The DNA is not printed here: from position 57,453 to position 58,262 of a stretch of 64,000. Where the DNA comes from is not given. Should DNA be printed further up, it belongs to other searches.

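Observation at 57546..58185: Low-GC ~550-bp islet flush against the 3' end of tRNA-Asn, encoding a membrane-anchored orphan protein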

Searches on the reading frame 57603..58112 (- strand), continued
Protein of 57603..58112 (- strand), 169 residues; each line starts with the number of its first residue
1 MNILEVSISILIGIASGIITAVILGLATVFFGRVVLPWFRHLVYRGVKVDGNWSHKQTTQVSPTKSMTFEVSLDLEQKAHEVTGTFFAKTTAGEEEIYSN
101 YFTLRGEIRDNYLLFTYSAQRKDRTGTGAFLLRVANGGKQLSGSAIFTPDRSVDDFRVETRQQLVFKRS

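Call 43: find_encoding_contigs(protein=P0001, flank=10000, max_places=10)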
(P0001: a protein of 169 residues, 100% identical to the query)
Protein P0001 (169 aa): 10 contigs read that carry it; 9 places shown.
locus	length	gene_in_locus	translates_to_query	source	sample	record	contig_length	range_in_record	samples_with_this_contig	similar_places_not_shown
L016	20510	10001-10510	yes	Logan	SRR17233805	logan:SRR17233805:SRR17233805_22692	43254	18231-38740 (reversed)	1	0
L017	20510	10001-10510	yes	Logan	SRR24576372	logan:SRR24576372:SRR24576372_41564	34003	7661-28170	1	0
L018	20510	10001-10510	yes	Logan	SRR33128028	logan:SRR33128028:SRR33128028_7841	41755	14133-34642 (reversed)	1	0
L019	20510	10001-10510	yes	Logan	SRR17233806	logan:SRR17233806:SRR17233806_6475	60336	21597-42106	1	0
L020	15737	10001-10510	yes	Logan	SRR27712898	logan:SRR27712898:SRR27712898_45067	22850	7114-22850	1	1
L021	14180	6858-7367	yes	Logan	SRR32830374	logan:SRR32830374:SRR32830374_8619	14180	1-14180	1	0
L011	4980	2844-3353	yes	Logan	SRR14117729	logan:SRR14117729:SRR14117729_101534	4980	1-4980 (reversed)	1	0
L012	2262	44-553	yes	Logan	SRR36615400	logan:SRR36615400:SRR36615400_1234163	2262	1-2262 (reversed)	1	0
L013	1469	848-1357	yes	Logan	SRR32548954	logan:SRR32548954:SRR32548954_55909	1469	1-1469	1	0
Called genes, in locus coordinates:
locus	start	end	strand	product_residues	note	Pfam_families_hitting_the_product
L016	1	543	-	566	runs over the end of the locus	-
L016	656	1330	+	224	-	-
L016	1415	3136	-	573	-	PF00239:Resolvase, PF13408:Zn_ribbon_recom (faint)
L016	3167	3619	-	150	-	PF03703:bPH_2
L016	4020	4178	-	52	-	-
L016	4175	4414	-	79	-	PF18903:DUF5659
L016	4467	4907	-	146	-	-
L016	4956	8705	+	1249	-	-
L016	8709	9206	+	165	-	-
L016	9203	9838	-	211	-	-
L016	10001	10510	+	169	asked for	-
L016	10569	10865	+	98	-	PF13376:OmdA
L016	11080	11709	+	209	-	-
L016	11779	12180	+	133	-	-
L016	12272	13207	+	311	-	PF00903:Glyoxalase (weak), PF06983:3-dmu-9_3-mt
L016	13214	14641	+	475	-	PF00083:Sugar_tr (weak), PF07690:MFS_1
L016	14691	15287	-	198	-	-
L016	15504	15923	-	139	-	-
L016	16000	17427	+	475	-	PF01946:Thi4, PF01266:DAO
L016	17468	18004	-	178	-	-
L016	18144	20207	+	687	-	PF05231:MASE1, PF00512:HisKA, PF02518:HATPase_c, PF00072:Response_reg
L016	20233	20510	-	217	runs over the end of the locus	PF00413:Peptidase_M10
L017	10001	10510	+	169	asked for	-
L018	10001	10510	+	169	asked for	-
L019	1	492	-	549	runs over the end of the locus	-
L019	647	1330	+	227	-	-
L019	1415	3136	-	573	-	PF00239:Resolvase, PF13408:Zn_ribbon_recom (faint)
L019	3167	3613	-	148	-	PF03703:bPH_2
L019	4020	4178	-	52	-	-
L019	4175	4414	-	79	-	PF18903:DUF5659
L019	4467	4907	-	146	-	-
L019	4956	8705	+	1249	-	-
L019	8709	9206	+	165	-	-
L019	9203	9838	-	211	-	-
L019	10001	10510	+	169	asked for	-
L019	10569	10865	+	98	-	PF13376:OmdA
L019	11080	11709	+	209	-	-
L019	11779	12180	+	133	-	-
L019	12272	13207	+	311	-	PF00903:Glyoxalase (weak), PF06983:3-dmu-9_3-mt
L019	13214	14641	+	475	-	PF00083:Sugar_tr (weak), PF07690:MFS_1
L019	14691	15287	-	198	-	-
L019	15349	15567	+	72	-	-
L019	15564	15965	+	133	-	PF00856:SET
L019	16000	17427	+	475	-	PF01946:Thi4, PF01266:DAO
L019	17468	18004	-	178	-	-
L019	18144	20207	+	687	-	PF05231:MASE1, PF00512:HisKA, PF02518:HATPase_c, PF00072:Response_reg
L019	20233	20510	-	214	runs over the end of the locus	PF00413:Peptidase_M10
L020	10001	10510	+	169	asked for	-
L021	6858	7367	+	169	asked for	-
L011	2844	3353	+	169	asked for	-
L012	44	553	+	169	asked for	-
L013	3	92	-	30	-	?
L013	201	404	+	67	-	PF07411:DUF1508 (weak)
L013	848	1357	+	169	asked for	-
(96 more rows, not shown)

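Call 44: find_encoding_contigs(protein=P0138, flank=6000, max_places=3)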
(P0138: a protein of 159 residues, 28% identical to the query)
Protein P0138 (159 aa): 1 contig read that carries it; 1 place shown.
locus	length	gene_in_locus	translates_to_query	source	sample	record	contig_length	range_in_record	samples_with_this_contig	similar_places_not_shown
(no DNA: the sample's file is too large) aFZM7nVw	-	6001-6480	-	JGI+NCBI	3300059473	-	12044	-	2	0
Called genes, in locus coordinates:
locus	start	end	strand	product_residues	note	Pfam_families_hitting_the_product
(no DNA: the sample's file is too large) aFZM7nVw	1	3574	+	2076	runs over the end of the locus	PF19081:Ig_7, PF20041:DUF6443, PF05593:RHS_repeat (faint)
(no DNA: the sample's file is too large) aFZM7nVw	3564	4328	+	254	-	-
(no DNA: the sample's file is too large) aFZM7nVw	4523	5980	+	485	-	-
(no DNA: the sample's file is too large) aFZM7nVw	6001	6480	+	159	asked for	-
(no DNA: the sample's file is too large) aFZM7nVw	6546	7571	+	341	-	PF00565:SNase (weak)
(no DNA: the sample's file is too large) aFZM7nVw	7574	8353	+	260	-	?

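Call 45: find_encoding_contigs(protein=P0120, flank=6000, max_places=3)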
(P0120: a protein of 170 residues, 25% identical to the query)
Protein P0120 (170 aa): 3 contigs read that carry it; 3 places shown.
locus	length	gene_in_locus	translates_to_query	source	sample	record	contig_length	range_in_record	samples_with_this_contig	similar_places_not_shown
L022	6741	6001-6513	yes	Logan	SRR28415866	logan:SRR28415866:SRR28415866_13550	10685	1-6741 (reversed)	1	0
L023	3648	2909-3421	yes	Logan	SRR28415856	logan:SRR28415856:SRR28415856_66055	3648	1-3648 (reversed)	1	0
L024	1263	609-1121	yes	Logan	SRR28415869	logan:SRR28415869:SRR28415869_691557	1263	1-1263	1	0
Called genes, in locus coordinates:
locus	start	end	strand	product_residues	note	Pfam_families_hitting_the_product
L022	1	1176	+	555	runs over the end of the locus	PF13167:GTP-bdg_N, PF16360:GTP-bdg_M, PF03193:RsgA_GTPase (faint), PF01926:MMR_HSR1, PF02421:FeoB_N, PF00350:Dynamin_N (faint)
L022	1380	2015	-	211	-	PF00581:Rhodanese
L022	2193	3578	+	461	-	PF01523:PmbA_TldD_1st, PF19290:PmbA_TldD_2nd, PF19289:PmbA_TldD_3rd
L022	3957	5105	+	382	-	PF09825:BPL_N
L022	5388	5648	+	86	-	-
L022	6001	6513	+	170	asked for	-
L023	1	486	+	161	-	?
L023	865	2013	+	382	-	PF09825:BPL_N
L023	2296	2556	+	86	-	-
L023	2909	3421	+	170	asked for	-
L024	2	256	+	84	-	?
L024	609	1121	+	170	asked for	-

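Call 46: find_encoding_contigs(protein=P0044, flank=6000, max_places=3)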
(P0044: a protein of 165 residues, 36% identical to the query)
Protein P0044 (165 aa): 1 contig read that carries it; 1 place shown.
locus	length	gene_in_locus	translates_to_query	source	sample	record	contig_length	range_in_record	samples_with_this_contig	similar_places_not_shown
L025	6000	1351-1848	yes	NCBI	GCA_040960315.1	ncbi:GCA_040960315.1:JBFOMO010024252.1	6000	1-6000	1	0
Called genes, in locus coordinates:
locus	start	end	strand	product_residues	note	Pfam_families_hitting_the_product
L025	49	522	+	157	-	PF03682:UPF0158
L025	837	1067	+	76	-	-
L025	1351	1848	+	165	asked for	-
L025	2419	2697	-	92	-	PF13560:HTH_31, PF01381:HTH_3, PF12844:HTH_19, PF13413:HTH_25 (faint), PF13443:HTH_26 (weak)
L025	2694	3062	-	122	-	PF05973:Gp49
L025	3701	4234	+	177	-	-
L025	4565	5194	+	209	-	-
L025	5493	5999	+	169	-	?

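Call 51: find_related_loci(query=A4, collection=metagenome_contigs, flank=3000)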
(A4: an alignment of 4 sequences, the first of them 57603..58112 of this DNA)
Query A4 (169 aa) in metagenome_contigs; peptide patterns used: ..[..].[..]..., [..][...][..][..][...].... (x = any residue, [..] = any of these).
210 stretches matched a pattern; 2 encode a relative of the query (tblastn E <= 1e-3); 2 distinct loci.
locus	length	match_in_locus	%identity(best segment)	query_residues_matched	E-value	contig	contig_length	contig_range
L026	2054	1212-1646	51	24-168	2e-51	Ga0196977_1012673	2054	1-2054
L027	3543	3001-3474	50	8-169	2e-44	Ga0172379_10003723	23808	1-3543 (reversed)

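Call 52: find_related_loci(query=A4, collection=viral_contigs, flank=5000)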
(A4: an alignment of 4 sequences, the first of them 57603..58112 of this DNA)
Query A4 (169 aa) in viral_contigs; peptide patterns used: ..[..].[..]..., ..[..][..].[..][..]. (x = any residue, [..] = any of these).
145 stretches matched a pattern, but none encodes a relative of the query by tblastn (E <= 1e-3).

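Call 56: search_protein_families(library=pfam, proteins=[L015:1237-3030:+, L015:3257-3811:+, L015:4197-4799:+, L015:847-1179:+, L015:3808-4059:+, L016:1415-3136:-, L016:4956-8705:+, L016:8709-9206:+, L016:9203-9838:-], max_evalue=0.01)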
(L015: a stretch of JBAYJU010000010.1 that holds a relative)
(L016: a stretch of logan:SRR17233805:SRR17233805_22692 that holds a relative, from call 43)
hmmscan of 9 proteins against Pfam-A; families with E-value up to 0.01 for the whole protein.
L015:1237-3030:+ (597 aa): 0 families

L015:3257-3811:+ (184 aa): 1 family
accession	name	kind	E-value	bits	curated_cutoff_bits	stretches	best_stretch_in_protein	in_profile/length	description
PF16342.10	DUF4972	-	0.0031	17.8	28.8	0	41-84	64-107/128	Domain of unknown function (DUF4972)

L015:4197-4799:+ (200 aa): 0 families

L015:847-1179:+ (110 aa): 0 families

L015:3808-4059:+ (83 aa): 0 families

L016:1415-3136:- (573 aa): 3 families
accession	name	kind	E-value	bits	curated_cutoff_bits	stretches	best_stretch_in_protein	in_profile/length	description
PF00239.26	Resolvase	-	1.4e-17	64.6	23.3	1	10-152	2-143/145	Resolvase, N terminal domain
PF13408.12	Zn_ribbon_recom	-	3.1e-05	24.7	25.3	1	296-350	5-53/58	Recombinase zinc beta ribbon domain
PF07508.19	Recombinase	-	0.0016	19.1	21.1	1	181-276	3-99/102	Recombinase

L016:4956-8705:+ (1249 aa): 0 families

L016:8709-9206:+ (165 aa): 0 families

L016:9203-9838:- (211 aa): 0 families

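Call 65: search_solved_structures(query=A2, max_evalue=10)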
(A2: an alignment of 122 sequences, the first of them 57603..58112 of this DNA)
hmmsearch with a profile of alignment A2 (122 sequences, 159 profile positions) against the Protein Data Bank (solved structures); distinct sequences matched with E-value up to 10: 9.
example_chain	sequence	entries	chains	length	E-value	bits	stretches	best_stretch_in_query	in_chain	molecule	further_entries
9q07_A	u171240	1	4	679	0.027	17.2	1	36-88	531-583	Crystal structure of N-lobe of Transferrin Binding Protein B (TbpB) from Neisseria gonorrh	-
2or8_A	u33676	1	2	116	0.51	13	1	82-125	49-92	Hepatitis A virus cellular receptor 1 homolog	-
9wey_R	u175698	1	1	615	1.3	11.7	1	47-84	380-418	G-protein coupled receptor homolog UL33,G-protein coupled receptor homolog UL33,G-protein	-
9dc4_B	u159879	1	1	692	1.7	11.3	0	47-110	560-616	Transferrin-binding protein B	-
9yz4_B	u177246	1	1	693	1.7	11.3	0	47-110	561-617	Transferrin-binding protein B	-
9clt_B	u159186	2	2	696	1.7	11.3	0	47-110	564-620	Transferrin-binding protein B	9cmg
9nhq_B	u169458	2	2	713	1.8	11.2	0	47-109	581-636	Transferrin-binding protein B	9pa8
9clm_B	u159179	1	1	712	1.9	11.2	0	47-109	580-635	Transferrin Binding Protein B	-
3v8u_A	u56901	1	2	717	1.9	11.2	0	47-109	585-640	Transferrin binding-protein B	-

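Call 67: fold_search(model_id=the predicted structure, library=viral)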
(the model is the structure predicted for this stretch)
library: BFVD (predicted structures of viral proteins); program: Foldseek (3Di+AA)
matches with E <= 10: 591; with E <= 0.001: 0
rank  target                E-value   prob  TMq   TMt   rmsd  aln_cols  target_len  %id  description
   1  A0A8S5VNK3            6.7e-03  1.00  0.40  0.41   7.2       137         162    8  (no name in the UniProt tables at hand)
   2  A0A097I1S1            1.6e-02  0.80  0.24  0.26   9.2       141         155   10  (no name in the UniProt tables at hand)
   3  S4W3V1                2.1e-02  0.99  0.40  0.28  17.6       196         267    9  Uncharacterized protein [Pandoravirus salinus]
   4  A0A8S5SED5            2.3e-02  0.98  0.37  0.23  18.2       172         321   10  CcmE [Myoviridae sp. ct8mY9]
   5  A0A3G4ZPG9            3.0e-02  1.00  0.44  0.46   7.3       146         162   12  Uncharacterized protein [Barrevirus sp.]
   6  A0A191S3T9            3.5e-02  0.44  0.20  0.10  15.0       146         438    6  U79 protein [macacine betaherpesvirus 9]
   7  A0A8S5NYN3            3.9e-02  0.99  0.37  0.38   7.3       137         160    9  Lipoprotein [Myoviridae sp. ctrCp2]
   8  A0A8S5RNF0            4.3e-02  0.99  0.43  0.35   8.6       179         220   15  SMODS-associating 2TM beta-strand rich effector domain-containing protein [virus sp. ctBS918]
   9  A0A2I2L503            5.1e-02  0.90  0.28  0.18  17.8       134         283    7  MORN-repeat protein [Orpheovirus IHUMI-LCC2]
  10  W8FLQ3                7.8e-02  0.21  0.18  0.11  15.5       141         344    8  U79 [Human betaherpesvirus 6A]
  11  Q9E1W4                8.2e-02  0.51  0.26  0.25  14.5       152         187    8  Uncharacterized protein [Cercopithecine herpesvirus 9 (strain DHV)]
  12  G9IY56                8.6e-02  0.33  0.23  0.18  16.9       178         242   11  Virion protein [Human herpesvirus 3]
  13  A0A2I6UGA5            9.1e-02  0.93  0.31  0.39   6.5       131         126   12  Uncharacterized protein [Salinibacter phage M8CC-19]
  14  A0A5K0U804            1.1e-01  0.69  0.33  0.19  14.0       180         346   11  Lipocalin/cytosolic fatty-acid binding domain-containing protein [Yasminevirus sp. GU-2018]
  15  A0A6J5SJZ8            1.2e-01  0.99  0.46  0.45   6.1       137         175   11  Outer membrane protein beta-barrel [uncultured Caudovirales phage]
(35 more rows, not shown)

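Call 68: search_dna_similar(query=window:57603-58112:-, collection=plasmids, mode=protein, max_evalue=0.01)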
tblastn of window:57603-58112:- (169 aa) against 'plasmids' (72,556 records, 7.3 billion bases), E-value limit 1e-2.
Records with a match: 2; places in all: 2; records where one place covers at least 80% of the query: 1.
Best place of each record, by identity: <60% 2.
By first word of the organism name: Pseudoalteromonas 1; Rhizobium 1.
By predicted mobility (MOB-suite, as given by PLSDB): non-mobilizable 1; conjugative 1.
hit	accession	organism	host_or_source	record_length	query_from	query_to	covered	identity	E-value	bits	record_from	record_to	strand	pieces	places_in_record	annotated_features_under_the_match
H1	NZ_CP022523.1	Pseudoalteromonas sp. NC201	pure culture,sea water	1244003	21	169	88%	28.8%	2e-5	51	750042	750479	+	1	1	none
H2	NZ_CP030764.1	Rhizobium leguminosarum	Genomic DNA from Bacterial pure culture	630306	30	158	76%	27.6%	7e-11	66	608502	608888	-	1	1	hypothetical protein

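Call 69: search_dna_similar(query=window:57603-58112:-, collection=phages, mode=protein, max_evalue=0.01)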
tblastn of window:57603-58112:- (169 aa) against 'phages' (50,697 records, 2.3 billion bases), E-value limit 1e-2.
Records with a match: 1; places in all: 1; records where one place covers at least 80% of the query: 0.
Best place of each record, by identity: <60% 1.
By first word of the organism name: Vibrio 1.
By host as written in the record: Vibrio cyclitrophicus 10N.286.49.B11 1.
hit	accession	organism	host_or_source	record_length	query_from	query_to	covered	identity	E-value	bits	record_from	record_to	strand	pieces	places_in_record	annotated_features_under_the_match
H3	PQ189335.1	Vibrio phage 10N.286.49.B11_PE002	Vibrio cyclitrophicus 10N.286.49.B11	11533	33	150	70%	35.0%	4e-10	63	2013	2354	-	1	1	hypothetical protein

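Call 70: get_annotated_region(hit=H3, flank=6000)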
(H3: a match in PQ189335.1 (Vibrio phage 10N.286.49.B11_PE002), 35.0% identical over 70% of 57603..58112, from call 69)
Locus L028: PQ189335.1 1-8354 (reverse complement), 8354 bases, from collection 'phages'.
description: Vibrio phage 10N.286.49.B11_PE002, complete genome.
organism: Vibrio phage 10N.286.49.B11_PE002 (NCBI taxid 3385315)
taxonomy: Viruses; Monodnaviria; Loebvirae; Hofneiviricota; Faserviricetes; Tubulavirales
host: Vibrio cyclitrophicus 10N.286.49.B11; source: seawater; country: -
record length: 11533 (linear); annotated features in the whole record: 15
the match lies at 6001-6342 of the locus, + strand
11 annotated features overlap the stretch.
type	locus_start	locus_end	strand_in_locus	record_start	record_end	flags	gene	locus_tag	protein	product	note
CDS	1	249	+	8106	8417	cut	-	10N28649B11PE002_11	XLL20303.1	hypothetical protein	-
CDS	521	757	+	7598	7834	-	-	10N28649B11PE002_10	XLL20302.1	hypothetical protein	CAPSD_BPIF1_Capsid_protein_G8P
CDS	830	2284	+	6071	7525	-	-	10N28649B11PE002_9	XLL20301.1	hypothetical protein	-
CDS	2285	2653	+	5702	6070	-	-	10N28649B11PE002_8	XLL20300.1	hypothetical protein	G6P_BPIF1_Head_virion_protein_G6P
CDS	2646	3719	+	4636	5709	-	-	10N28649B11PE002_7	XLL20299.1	hypothetical protein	G1P_BPFD_Gene_1_protein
CDS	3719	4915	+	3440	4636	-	-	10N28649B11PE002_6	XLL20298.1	hypothetical protein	G4P_BPIF1_Virion_export_protein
CDS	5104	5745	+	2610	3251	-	-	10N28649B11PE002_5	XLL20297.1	hypothetical protein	Protein_of_unknown_function_(DUF2726)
CDS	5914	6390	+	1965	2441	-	-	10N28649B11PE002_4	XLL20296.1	hypothetical protein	-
CDS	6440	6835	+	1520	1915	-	-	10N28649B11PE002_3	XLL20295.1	hypothetical protein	P- loop_containing_nucleoside_triphosphate_hydrolases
CDS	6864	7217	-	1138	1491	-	-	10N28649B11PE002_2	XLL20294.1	hypothetical protein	putative_transcription_regulator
CDS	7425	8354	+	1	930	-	-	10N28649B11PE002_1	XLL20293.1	hypothetical protein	T629_SHISO_Transposase_for_insertion_sequence_eleme nt_IS629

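Call 71: get_annotated_region(hit=H2, flank=6000)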
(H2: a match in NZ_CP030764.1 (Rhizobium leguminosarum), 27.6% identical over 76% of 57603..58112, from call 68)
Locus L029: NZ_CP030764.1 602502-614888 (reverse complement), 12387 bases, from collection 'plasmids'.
description: Rhizobium leguminosarum strain ATCC 14479 plasmid unnamed4, complete sequence
organism: Rhizobium leguminosarum (NCBI taxid 384)
taxonomy: Bacteria; Pseudomonadota; Alphaproteobacteria; Hyphomicrobiales; Rhizobiaceae; Rhizobium; Rhizobium leguminosarum
host: -; source: Genomic DNA from Bacterial pure culture; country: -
typing (MOB-suite, as given by PLSDB): conjugative; relaxase MOBQ; mating-pair formation MPF_T
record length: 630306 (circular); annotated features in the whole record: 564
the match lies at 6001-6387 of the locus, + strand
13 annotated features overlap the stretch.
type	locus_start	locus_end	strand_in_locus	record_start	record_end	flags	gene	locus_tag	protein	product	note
CDS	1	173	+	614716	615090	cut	-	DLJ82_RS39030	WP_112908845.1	GFA family protein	-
CDS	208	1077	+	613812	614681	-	-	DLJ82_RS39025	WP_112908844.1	alpha/beta hydrolase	-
CDS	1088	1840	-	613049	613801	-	-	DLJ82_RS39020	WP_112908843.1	polysaccharide deacetylase family protein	-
CDS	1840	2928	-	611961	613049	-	-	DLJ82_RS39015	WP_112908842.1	glycosyltransferase family 4 protein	-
CDS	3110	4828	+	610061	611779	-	-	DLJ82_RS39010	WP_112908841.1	adenylate/guanylate cyclase domain-containing protein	-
CDS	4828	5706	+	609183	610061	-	-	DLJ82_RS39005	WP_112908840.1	FkbM family methyltransferase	-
CDS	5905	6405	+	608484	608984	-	-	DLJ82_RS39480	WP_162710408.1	hypothetical protein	-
CDS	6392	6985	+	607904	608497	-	-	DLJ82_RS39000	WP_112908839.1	class I SAM-dependent methyltransferase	-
CDS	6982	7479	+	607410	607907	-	-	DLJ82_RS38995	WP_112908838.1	nucleoside deaminase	-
CDS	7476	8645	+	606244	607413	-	-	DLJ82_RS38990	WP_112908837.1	NAD(P)-binding domain-containing protein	-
CDS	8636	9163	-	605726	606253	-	-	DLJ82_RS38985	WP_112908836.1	phosphoribosyltransferase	-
CDS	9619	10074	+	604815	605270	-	-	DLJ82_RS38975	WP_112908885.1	Rrf2 family transcriptional regulator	-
CDS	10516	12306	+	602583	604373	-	-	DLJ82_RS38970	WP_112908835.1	ABC transporter ATP-binding protein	-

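Call 72: get_annotated_region(hit=H1, flank=6000)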
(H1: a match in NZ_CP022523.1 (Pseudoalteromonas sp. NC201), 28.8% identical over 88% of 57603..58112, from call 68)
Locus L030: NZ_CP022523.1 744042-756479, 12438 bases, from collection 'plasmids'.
description: Pseudoalteromonas sp. NC201 plasmid pNC201, complete sequence
organism: Pseudoalteromonas sp. NC201 (NCBI taxid 1514074)
taxonomy: Bacteria; Pseudomonadota; Gammaproteobacteria; Alteromonadales; Pseudoalteromonadaceae; Pseudoalteromonas; Pseudoalteromonas sp. NC201
host: -; source: pure culture,sea water; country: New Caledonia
typing (MOB-suite, as given by PLSDB): non-mobilizable
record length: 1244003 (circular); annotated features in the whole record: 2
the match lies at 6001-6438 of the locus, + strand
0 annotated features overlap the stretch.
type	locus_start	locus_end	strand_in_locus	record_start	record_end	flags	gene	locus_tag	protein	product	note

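Call 73: search_protein_families(library=pfam, proteins=[P0038, P0052, P0104, P0119, P0137, P0146, P0148, P0150, P0156, P0054], max_evalue=0.01)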
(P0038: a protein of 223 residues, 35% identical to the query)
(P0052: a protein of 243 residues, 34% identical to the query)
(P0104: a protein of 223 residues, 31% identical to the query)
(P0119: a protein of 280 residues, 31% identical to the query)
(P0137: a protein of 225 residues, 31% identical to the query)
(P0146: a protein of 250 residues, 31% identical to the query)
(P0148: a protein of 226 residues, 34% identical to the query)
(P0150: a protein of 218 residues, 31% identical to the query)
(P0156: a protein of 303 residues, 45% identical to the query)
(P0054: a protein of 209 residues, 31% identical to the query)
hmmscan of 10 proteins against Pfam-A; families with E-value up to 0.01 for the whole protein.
P0038 (223 aa): 0 families

P0052 (243 aa): 0 families

P0104 (223 aa): 0 families

P0119 (280 aa): 0 families

P0137 (225 aa): 0 families

P0146 (250 aa): 0 families

P0148 (226 aa): 0 families

P0150 (218 aa): 0 families

P0156 (303 aa): 0 families

P0054 (209 aa): 0 families
